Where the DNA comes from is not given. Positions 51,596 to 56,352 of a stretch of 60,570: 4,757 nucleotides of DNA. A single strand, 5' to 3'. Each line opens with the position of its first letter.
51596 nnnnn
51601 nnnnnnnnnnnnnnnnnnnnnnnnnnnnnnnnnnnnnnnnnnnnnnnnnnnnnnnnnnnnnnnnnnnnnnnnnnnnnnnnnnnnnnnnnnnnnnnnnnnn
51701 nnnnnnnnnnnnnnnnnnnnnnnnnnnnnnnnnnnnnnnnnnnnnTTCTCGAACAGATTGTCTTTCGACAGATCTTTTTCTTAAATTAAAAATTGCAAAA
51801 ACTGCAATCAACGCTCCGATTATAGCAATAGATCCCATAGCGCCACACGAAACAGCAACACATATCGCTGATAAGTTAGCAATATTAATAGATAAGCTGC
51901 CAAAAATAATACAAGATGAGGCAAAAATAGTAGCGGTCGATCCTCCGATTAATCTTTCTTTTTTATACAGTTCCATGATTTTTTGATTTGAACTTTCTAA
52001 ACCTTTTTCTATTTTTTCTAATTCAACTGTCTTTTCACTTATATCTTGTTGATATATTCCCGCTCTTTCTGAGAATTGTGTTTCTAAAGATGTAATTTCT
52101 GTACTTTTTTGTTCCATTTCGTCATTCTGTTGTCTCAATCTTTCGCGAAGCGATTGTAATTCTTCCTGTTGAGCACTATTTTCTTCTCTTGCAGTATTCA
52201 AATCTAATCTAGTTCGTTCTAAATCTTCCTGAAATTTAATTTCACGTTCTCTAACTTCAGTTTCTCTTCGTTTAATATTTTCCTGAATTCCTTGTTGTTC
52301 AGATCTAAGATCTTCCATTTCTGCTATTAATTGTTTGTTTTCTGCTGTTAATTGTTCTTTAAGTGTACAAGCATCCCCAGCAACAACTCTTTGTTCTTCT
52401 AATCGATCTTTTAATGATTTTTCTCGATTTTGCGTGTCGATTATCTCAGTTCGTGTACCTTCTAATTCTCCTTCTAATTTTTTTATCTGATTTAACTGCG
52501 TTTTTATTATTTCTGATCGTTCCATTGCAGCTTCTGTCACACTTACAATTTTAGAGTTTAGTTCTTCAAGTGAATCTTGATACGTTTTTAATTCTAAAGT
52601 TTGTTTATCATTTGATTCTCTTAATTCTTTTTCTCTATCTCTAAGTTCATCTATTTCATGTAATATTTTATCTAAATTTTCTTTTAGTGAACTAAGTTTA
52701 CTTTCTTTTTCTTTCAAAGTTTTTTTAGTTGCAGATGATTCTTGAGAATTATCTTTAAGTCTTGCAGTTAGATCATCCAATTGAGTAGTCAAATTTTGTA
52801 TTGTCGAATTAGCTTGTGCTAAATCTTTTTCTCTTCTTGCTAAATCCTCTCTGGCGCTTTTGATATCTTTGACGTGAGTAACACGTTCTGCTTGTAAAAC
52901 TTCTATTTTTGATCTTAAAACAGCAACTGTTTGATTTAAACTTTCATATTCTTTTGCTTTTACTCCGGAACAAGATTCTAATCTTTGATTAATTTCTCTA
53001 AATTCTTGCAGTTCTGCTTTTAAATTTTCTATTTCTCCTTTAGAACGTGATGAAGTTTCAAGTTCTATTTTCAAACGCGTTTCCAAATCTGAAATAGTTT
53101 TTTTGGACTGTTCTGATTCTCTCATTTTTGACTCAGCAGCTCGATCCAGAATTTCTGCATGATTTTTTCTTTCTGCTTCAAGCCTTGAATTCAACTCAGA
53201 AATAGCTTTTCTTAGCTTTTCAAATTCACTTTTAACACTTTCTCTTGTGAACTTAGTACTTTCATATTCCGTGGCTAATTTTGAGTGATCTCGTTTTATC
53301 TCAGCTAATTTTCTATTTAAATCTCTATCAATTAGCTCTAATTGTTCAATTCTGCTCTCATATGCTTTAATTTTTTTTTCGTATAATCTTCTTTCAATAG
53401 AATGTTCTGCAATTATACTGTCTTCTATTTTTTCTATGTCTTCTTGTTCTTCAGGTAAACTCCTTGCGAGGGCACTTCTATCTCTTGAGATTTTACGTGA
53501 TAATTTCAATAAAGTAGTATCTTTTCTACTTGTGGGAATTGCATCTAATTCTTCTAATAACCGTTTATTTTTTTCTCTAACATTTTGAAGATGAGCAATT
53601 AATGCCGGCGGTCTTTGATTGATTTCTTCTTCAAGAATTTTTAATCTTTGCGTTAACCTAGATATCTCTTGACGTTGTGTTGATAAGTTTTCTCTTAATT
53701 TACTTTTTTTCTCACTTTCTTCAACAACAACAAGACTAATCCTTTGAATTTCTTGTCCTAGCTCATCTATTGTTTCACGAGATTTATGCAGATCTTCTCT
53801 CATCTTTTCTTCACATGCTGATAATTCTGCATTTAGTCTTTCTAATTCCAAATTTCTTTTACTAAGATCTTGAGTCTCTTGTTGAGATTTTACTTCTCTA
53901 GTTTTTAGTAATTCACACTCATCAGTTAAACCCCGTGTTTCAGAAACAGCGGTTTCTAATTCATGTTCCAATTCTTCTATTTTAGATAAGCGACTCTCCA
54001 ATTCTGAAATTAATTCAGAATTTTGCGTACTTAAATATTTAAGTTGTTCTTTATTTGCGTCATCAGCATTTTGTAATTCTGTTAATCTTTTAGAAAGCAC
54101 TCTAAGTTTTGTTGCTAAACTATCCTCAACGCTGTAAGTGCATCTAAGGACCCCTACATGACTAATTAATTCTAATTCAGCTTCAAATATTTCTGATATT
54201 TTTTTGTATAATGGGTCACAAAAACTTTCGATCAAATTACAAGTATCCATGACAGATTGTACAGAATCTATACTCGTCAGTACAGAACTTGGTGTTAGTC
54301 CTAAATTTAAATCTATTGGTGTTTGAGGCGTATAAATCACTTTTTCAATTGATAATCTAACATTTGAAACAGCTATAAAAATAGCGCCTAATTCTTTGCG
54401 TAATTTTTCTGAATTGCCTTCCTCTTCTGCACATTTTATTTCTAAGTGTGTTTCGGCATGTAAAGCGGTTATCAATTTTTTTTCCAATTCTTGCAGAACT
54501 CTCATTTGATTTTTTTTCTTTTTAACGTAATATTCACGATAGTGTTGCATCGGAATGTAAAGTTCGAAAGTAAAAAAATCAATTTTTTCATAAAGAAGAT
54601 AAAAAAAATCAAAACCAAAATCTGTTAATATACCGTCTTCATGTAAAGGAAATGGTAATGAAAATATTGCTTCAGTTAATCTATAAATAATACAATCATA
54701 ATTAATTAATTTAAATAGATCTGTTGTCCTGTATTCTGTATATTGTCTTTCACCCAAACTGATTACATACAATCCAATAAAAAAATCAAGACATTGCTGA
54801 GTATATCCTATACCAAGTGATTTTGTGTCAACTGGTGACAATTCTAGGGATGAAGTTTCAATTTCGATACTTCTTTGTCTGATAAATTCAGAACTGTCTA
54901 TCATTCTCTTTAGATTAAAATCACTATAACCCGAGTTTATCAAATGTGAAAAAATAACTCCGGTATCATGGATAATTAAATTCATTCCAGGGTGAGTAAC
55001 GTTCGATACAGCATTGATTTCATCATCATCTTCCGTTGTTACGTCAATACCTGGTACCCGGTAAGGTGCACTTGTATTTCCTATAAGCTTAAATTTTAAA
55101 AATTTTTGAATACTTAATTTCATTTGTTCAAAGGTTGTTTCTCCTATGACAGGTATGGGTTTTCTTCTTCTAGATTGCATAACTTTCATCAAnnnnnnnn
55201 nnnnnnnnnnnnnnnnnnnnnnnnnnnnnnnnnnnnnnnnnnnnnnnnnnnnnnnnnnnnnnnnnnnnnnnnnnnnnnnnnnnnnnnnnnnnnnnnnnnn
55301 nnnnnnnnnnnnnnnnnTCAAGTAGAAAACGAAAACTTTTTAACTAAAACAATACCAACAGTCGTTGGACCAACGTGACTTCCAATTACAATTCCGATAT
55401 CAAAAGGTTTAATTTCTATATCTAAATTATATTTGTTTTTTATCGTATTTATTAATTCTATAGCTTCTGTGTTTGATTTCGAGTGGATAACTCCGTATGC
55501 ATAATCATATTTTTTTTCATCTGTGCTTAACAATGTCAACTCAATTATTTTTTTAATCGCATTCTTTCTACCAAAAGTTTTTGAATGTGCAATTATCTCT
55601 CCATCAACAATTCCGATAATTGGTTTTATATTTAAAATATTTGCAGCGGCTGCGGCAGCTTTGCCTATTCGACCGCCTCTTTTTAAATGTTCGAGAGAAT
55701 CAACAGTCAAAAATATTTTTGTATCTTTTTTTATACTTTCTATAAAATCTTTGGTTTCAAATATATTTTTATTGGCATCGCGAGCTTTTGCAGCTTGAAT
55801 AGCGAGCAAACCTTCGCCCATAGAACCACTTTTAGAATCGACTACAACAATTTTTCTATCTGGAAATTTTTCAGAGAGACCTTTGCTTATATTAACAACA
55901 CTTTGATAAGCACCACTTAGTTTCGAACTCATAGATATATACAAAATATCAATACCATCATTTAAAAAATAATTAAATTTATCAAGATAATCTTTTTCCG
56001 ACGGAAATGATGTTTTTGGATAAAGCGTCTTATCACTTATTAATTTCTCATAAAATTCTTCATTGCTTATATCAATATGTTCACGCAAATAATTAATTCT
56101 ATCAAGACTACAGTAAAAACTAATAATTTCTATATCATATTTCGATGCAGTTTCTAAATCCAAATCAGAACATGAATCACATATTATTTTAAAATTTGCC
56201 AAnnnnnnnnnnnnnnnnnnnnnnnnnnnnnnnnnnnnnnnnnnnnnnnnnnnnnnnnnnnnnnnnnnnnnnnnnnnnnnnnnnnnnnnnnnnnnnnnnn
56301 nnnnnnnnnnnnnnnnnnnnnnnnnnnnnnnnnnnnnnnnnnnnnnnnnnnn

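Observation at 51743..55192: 1149-aa giant coiled-coil protein, hairpin-anchored, wedged between degV and pdp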

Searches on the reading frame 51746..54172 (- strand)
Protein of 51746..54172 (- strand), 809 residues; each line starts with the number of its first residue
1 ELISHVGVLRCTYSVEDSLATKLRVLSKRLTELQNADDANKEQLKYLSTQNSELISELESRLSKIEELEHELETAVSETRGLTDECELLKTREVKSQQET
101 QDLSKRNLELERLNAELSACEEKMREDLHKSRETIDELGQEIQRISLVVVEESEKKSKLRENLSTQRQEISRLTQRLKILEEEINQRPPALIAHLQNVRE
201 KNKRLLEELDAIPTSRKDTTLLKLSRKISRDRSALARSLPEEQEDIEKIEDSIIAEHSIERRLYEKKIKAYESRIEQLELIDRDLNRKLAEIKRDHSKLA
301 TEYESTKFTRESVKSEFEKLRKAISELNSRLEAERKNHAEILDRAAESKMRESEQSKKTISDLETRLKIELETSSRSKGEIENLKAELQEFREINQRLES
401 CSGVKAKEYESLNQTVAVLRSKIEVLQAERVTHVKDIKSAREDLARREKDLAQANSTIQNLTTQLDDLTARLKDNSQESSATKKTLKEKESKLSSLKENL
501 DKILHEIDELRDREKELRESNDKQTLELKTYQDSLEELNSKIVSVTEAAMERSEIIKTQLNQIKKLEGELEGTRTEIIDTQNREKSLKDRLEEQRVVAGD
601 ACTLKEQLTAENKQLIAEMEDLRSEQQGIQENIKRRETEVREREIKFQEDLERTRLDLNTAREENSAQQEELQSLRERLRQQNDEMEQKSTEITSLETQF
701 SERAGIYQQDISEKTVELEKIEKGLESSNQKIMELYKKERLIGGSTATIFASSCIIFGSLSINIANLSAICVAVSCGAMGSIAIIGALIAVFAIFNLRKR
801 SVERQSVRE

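Call 55: predict_structure(protein=window:51746-54172:-)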
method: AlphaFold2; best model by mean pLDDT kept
length: 809 residues; sequences in the alignment: 1
mean_pLDDT: 66.1   pTM: 0.29
mean pLDDT of the five models: 66.1, 65.6, 64.8, 61.1, 59.8
residues with pLDDT >= 90: 0; 70-90: 370; 50-70: 332; < 50: 107
segments of 3 or more residues with pLDDT < 50: 1-18, 184-190, 374-376, 400-404, 478-481, 595-600, 738-782, 800-809
pLDDT, mean of each block of 10 residues (from residue 1): 33 47 70 75 78 82 80 68 61 59 70 75 73 70 66 64 63 61 49 59 67 62 67 63 65 68 71 69 71 67 54 66 72 62 54 63 70 59 71 60 53 72 76 75 76 77 77 59 66 79 81 78 78 78 70 65 70 70 68 47 60 72 76 79 81 76 72 75 77 74 74 72 69 54 38 40 41 40 63 59 41
secondary structure, 60 per line:
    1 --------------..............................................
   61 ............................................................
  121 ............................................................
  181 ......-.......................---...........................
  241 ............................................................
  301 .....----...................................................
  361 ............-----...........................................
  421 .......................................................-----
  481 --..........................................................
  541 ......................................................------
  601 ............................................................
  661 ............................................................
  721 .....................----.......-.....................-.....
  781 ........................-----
elements in order (helices of 4 or more, strands of 3 or more residues): H15-186 H188-210 H214-305 H310-372 H378-475 H483-594 H601-741 H746-752 H754-774 H776-804

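Call 68: fold_search(model_id=the predicted structure, library=pdb)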
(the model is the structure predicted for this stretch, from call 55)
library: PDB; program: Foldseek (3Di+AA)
matches with E <= 10: 664; with E <= 0.001: 0
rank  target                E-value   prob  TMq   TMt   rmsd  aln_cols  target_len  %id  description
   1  5nnv_D                2.9e-02  0.99  0.17  0.44  12.7       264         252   20  Structure of a Bacillus subtilis Smc coiled coil middle fragment (released 2017-06-21)
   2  8wjo_B                4.3e-02  0.87  0.10  0.25  14.0       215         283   13  Cryo-EM structure of 8-subunit Smc5/6 arm region (released 2024-06-26)
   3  5nnv_B                4.9e-02  0.97  0.17  0.41  11.5       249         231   20  Structure of a Bacillus subtilis Smc coiled coil middle fragment (released 2017-06-21)
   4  8tzl_E                6.2e-02  0.93  0.13  0.26  25.8       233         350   18  Cryo-EM structure of Vibrio cholerae FtsE/FtsX/EnvC complex, full-length (released 2023-12-20)
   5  8iyj_R0               6.5e-02  1.00  0.15  0.58  21.1       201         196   13  Cryo-EM structure of the 48-nm repeat doublet microtubule from mouse sperm (released 2023-07-05)
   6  9hmx_A                6.9e-02  1.00  0.15  0.55   5.6       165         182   15  Structure of SteB-RipA complex from Mycobacterium tuberculosis (released 2025-07-30)
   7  8i4v_B                7.8e-02  1.00  0.16  0.46   4.5       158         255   17  Cryo-EM structure of 5-subunit Smc5/6 arm region (released 2024-06-26)
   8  5sxi_B                9.3e-02  0.98  0.12  0.35   5.5       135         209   15  Crystal Structure of PI3Kalpha in complex with fragment 13 (released 2017-02-15)
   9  9gcf_B                9.3e-02  0.97  0.13  0.45   5.6       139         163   14  HUMAN PI3KDELTA IN COMPLEX WITH ISOCUMARIN INHIBITOR CHF-6523 (released 2024-12-18)
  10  8i21_B                1.2e-01  1.00  0.17  0.46   8.1       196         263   17  Cryo-EM structure of 6-subunit Smc5/6 arm region (released 2024-06-26)
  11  6ewy                  1.4e-01  0.99  0.14  0.47   6.6       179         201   14  RipA Peptidoglycan hydrolase (Rv1477, Mycobacterium tuberculosis) N-terminal domain (released 2018-05-02)
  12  8i7o_B8               1.4e-01  0.80  0.12  0.39  20.6       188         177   15  In situ structure of axonemal doublet microtubules in mouse sperm with 16-nm repeat (released 2023-10-11)
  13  9fqr_C5               1.5e-01  1.00  0.17  0.74   3.1       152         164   11  96-nm repeat of axonemal doublet microtubules from bovine sperm (released 2025-03-26)
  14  4mh6                  1.5e-01  1.00  0.17  0.75   3.4       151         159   13  2.8 Angstrom Crystal Structure of Type III Secretion Protein YscO from Vibrio parahaemolyticus (released 2013-09-11)
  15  4jps_B                1.5e-01  0.87  0.08  0.26  10.4       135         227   12  Co-crystal Structures of the Lipid Kinase PI3K alpha with Pan and Isoform Selective Inhibitors (released 2014-04-02)
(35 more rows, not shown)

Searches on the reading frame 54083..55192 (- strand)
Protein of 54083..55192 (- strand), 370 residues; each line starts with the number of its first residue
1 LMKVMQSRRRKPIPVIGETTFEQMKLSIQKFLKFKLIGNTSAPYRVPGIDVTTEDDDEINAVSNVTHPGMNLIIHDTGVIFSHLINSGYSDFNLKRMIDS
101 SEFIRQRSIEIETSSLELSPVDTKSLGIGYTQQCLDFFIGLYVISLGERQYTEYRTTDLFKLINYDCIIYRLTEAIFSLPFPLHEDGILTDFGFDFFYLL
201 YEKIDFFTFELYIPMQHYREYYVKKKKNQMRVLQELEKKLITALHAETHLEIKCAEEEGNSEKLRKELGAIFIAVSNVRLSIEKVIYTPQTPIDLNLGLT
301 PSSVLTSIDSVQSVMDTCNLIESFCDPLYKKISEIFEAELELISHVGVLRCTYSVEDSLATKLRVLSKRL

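Call 8: search_protein_families(library=pfam, proteins=[window:54170-55192:-], max_evalue=10)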
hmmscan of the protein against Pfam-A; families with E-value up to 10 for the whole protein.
window:54170-55192:- (341 aa): 1 family
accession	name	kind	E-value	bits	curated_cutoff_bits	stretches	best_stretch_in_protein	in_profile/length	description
PF24555.1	CC4_CEP85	-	0.03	15.2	27.3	1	223-297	7-82/85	Centrosomal protein of 85 kDa-like, CC4 coiled-coil domain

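Call 17: search_protein_representatives(protein=window:54083-55192:-)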
Query: 370 residues. Proteins with E-value up to 0.001 (for the whole library): 1; up to 1e-10: 1; up to 1e-30: 1. The best 1 are listed.
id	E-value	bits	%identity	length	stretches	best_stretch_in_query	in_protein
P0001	7.8e-238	804.5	100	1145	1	5-370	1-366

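Call 37: predict_structure(protein=window:54113-55180:-)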
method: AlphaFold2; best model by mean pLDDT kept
length: 356 residues; sequences in the alignment: 1
mean_pLDDT: 34.3   pTM: 0.25
mean pLDDT of the five models: 34.3, 31.3, 27.3, 26.6, 26.1
residues with pLDDT >= 90: 0; 70-90: 0; 50-70: 18; < 50: 338
segments of 3 or more residues with pLDDT < 50: 1-219, 221-226, 243-254, 263-356
pLDDT, mean of each block of 10 residues (from residue 1): 29 29 30 25 27 31 28 27 28 29 24 25 29 35 30 30 37 37 41 42 33 42 48 51 42 49 47 43 37 28 31 35 39 34 30 31
secondary structure, 60 per line:
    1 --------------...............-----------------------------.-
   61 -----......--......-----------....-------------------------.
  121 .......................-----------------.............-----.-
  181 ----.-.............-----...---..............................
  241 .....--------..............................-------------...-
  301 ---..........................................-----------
elements in order: H15-29 E66-71 E74-79 H91-94 H120-143 H161-173 H187-199 H211-245 H254-283 H304-345

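Call 44: search_solved_structures(query=window:54113-55180:-, max_evalue=10)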
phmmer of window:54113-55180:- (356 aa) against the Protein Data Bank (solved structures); distinct sequences matched with E-value up to 10: 1.
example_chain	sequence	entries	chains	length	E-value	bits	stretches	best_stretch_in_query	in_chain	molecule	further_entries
5oi7_A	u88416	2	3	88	0.14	14.5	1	221-295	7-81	Centrosomal protein of 85 kDa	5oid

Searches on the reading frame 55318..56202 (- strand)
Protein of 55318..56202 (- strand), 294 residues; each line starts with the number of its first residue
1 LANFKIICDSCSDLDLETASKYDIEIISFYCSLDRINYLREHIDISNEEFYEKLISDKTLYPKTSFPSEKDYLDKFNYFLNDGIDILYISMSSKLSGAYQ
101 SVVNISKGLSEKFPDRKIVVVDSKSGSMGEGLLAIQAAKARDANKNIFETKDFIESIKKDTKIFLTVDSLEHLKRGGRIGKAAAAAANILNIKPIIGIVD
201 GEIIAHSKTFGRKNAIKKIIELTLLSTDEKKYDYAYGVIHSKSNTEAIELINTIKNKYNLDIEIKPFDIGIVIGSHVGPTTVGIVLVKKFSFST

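Call 4: search_protein_families(library=ncbifam, proteins=[window:55318-56202:-], max_evalue=0.01)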
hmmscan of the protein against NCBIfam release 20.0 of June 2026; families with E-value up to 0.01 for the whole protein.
window:55318-56202:- (294 aa): 2 families
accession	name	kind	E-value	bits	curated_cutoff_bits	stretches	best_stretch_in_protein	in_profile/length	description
TIGR00762.1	DegV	domain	4.5e-76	255.7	99.7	1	4-286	1-275/276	DegV family EDD domain-containing protein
NF038249.1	fatty_FakB1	equivalog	2e-41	142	350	1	6-288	5-281/286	fatty acid kinase binding subunit FakB1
